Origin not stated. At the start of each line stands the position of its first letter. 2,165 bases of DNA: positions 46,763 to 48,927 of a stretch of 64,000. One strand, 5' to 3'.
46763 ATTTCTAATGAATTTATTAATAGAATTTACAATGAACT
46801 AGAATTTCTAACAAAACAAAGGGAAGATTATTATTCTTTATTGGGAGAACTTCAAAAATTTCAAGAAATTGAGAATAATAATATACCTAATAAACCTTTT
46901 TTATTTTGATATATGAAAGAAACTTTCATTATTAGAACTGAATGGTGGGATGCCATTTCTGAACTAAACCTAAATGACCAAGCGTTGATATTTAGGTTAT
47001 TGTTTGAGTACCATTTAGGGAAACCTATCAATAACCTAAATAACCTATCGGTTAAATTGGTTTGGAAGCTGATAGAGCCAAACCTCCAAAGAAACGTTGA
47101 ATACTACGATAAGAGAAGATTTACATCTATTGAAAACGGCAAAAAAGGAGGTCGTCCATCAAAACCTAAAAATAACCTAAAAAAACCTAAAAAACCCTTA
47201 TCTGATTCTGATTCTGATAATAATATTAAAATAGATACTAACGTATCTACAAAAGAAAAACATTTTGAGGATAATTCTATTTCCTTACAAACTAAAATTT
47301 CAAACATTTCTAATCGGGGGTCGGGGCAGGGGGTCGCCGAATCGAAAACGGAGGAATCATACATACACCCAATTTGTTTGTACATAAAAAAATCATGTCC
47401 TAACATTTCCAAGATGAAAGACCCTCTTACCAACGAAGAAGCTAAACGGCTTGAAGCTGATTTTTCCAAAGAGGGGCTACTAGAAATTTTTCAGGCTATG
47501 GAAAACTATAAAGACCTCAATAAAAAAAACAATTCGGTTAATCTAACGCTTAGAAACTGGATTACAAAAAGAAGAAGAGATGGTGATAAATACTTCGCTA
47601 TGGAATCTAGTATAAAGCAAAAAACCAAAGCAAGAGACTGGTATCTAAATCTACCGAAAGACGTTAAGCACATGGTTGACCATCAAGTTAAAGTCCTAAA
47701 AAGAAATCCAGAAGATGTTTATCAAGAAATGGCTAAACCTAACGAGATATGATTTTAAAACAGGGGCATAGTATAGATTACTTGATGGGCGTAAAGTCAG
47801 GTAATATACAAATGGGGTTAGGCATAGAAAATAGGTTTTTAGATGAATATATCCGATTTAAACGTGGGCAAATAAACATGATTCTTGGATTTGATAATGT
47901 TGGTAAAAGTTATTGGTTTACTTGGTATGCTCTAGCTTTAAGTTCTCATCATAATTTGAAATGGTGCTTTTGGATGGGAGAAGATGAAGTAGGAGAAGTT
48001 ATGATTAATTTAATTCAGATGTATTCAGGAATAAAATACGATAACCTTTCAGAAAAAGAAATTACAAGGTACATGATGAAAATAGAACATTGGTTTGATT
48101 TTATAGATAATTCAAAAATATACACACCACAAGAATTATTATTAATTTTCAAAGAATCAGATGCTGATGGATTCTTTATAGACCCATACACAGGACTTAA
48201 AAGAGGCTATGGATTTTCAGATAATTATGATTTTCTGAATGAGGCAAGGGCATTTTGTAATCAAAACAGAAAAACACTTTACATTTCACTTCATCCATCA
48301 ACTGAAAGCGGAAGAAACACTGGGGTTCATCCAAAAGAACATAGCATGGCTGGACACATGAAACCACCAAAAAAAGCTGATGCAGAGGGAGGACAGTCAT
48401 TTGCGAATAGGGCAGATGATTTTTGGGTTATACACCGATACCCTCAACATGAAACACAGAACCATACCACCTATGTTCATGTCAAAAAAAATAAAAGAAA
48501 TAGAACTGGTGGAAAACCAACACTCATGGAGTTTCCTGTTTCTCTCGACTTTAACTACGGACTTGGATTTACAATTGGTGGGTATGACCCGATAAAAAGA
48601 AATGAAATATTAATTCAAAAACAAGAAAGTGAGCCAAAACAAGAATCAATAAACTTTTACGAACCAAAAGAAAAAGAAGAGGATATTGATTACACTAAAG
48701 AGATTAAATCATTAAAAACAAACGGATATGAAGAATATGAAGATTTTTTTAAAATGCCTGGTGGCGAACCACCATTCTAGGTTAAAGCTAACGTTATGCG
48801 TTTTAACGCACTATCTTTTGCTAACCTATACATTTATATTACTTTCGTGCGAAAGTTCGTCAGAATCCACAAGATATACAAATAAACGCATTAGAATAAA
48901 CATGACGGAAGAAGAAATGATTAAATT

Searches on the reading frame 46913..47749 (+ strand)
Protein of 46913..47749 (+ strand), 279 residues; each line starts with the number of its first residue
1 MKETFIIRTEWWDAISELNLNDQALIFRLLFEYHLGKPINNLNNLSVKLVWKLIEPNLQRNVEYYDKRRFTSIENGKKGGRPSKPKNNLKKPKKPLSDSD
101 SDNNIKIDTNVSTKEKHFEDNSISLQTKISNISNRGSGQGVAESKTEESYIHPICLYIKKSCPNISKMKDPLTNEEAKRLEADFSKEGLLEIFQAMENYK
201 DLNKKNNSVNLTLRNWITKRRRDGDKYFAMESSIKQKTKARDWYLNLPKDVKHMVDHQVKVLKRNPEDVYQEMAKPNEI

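Call 32: search_protein_families(library=phrogs, proteins=[window:46913-47749:+], max_evalue=0.001)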
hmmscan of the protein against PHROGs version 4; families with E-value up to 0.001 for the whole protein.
window:46913-47749:+ (279 aa): 2 families
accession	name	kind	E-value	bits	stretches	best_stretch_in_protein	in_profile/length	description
phrog_16304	-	unknown function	1.1e-11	46.1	1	1-127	3-130/244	-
phrog_15768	-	unknown function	8.3e-07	30.2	1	1-126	1-99/228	-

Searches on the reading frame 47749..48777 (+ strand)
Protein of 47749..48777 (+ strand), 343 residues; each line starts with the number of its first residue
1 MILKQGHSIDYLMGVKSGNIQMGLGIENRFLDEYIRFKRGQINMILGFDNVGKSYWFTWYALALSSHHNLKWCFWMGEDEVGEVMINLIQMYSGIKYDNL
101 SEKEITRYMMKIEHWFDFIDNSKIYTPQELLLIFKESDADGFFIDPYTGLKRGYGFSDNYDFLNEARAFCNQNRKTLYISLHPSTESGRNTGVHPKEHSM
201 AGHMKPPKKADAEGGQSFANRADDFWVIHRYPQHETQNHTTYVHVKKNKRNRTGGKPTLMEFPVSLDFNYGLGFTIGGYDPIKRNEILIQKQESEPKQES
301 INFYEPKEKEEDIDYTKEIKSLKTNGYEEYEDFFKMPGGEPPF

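Call 32: search_protein_families(library=phrogs, proteins=[window:47749-48777:+], max_evalue=0.001)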
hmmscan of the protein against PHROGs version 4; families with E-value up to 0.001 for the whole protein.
window:47749-48777:+ (343 aa): 4 families
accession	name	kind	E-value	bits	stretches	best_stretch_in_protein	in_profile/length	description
phrog_18375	-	DNA, RNA and nucleotide metabolism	6.2e-19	68.7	1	20-264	355-605/644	DNA primase/helicase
phrog_239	-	DNA, RNA and nucleotide metabolism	4.1e-15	56.8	1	31-318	348-643/801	DNA primase/helicase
phrog_5482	-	unknown function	3.2e-12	46.8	1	28-252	38-278/341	-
phrog_19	-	DNA, RNA and nucleotide metabolism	0.00018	21.5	0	25-136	336-453/621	DnaB-like replicative helicase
